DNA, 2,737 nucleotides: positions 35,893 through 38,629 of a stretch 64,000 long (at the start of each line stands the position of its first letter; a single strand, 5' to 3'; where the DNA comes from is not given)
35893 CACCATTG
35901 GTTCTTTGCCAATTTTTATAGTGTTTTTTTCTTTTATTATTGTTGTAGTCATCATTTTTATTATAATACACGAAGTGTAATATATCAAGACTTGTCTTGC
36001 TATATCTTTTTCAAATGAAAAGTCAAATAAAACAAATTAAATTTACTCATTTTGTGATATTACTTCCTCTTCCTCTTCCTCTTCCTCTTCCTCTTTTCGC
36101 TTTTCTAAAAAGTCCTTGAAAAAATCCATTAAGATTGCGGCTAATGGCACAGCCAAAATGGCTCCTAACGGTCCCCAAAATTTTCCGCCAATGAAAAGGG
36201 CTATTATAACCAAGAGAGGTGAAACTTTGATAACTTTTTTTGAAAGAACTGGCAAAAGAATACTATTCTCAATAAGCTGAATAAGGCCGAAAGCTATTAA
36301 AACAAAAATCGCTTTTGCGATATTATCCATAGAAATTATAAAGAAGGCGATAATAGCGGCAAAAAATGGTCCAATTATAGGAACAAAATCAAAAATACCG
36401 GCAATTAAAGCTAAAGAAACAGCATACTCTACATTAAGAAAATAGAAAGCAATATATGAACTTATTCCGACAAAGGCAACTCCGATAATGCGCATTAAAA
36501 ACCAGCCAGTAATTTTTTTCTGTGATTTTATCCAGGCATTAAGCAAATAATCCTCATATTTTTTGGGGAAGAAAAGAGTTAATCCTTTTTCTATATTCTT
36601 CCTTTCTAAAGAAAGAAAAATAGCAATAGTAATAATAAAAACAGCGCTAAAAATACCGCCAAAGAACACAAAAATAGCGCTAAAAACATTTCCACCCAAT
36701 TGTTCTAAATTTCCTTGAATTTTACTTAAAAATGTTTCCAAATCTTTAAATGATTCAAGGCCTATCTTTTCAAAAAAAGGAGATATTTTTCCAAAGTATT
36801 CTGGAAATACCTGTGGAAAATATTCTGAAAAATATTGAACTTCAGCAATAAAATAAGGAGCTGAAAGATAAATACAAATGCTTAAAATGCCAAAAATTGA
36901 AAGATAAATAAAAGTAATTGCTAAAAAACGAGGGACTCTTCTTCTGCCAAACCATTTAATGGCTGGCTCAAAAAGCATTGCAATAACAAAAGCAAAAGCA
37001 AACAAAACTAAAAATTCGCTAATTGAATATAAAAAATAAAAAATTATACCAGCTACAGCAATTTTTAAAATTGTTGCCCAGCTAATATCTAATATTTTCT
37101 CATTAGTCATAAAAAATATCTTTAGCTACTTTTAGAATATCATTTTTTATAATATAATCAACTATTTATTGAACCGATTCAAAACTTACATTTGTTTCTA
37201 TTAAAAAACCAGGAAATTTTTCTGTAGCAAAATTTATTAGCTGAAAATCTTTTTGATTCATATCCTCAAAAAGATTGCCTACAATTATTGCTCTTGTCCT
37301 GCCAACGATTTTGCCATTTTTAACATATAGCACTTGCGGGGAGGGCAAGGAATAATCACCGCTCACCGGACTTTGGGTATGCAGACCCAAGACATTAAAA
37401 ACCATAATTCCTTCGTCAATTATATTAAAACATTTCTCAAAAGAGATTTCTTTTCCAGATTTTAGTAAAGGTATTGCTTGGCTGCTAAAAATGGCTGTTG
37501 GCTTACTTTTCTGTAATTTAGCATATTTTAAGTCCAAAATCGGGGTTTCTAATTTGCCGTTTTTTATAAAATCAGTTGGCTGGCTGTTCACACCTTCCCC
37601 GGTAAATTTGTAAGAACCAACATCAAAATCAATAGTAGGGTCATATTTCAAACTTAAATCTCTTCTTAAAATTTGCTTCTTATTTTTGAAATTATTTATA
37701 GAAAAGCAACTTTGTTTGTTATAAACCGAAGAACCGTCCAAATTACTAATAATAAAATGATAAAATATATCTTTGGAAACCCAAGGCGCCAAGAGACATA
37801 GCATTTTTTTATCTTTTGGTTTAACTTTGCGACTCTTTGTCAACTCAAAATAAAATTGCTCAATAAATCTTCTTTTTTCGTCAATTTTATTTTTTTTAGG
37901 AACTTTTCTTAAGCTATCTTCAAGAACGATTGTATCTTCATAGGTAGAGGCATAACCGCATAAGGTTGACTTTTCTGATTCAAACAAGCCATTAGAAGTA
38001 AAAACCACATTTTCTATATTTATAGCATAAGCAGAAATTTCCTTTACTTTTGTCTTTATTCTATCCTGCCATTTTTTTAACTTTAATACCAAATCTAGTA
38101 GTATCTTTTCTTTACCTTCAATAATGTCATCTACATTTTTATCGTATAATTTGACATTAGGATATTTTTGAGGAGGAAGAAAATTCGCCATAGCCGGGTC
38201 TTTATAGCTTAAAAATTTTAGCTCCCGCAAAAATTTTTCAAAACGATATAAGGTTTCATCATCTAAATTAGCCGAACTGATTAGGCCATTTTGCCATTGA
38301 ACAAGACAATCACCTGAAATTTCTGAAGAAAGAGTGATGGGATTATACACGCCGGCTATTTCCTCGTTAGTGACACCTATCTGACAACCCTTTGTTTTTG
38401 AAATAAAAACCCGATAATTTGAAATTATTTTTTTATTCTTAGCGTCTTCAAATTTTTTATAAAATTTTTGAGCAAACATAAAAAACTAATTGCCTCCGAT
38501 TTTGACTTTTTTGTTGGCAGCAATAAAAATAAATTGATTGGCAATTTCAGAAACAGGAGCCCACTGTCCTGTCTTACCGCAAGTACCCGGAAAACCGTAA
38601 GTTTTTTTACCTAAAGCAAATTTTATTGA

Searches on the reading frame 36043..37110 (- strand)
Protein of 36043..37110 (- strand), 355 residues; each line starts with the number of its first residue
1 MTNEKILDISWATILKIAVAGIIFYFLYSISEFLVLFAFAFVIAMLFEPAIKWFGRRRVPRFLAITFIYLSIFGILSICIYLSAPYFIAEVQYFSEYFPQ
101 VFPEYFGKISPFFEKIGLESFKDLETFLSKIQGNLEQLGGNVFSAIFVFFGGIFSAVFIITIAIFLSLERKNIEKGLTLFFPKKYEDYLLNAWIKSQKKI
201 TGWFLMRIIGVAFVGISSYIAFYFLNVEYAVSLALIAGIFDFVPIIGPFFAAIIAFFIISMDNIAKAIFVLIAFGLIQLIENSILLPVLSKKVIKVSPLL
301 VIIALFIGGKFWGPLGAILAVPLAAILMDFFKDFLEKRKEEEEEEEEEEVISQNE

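Call 56: search_protein_families(library=pfam, proteins=[window:36043-37110:-], max_evalue=0.00001)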
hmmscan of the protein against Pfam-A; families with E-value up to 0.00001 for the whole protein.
window:36043-37110:- (355 aa): 1 family
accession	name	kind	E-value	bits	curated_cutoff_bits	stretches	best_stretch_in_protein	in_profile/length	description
PF01594.21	AI-2E_transport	-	8.7e-60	203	34.3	1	16-333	6-325/327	AI-2E family transporter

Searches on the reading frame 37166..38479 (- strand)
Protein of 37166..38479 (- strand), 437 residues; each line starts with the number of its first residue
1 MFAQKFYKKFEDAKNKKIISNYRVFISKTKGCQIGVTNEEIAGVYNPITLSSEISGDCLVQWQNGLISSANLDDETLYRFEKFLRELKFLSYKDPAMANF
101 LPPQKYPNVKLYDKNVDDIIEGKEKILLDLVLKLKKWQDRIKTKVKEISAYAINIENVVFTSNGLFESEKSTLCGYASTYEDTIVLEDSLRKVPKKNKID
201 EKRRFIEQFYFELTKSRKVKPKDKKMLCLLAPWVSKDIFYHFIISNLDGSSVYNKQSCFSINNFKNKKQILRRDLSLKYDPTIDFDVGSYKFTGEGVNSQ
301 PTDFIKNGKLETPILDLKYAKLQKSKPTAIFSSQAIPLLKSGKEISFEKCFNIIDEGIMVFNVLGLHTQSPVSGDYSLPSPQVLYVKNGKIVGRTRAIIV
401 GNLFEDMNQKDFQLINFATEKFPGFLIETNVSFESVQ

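Call 56: search_protein_families(library=pfam, proteins=[window:37166-38479:-], max_evalue=0.00001)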
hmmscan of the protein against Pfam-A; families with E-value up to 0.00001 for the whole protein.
window:37166-38479:- (437 aa): 1 family
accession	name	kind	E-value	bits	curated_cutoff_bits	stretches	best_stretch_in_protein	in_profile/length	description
PF19289.4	PmbA_TldD_3rd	-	5.7e-31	107.8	22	1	225-409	3-192/220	PmbA/TldA metallopeptidase C-terminal domain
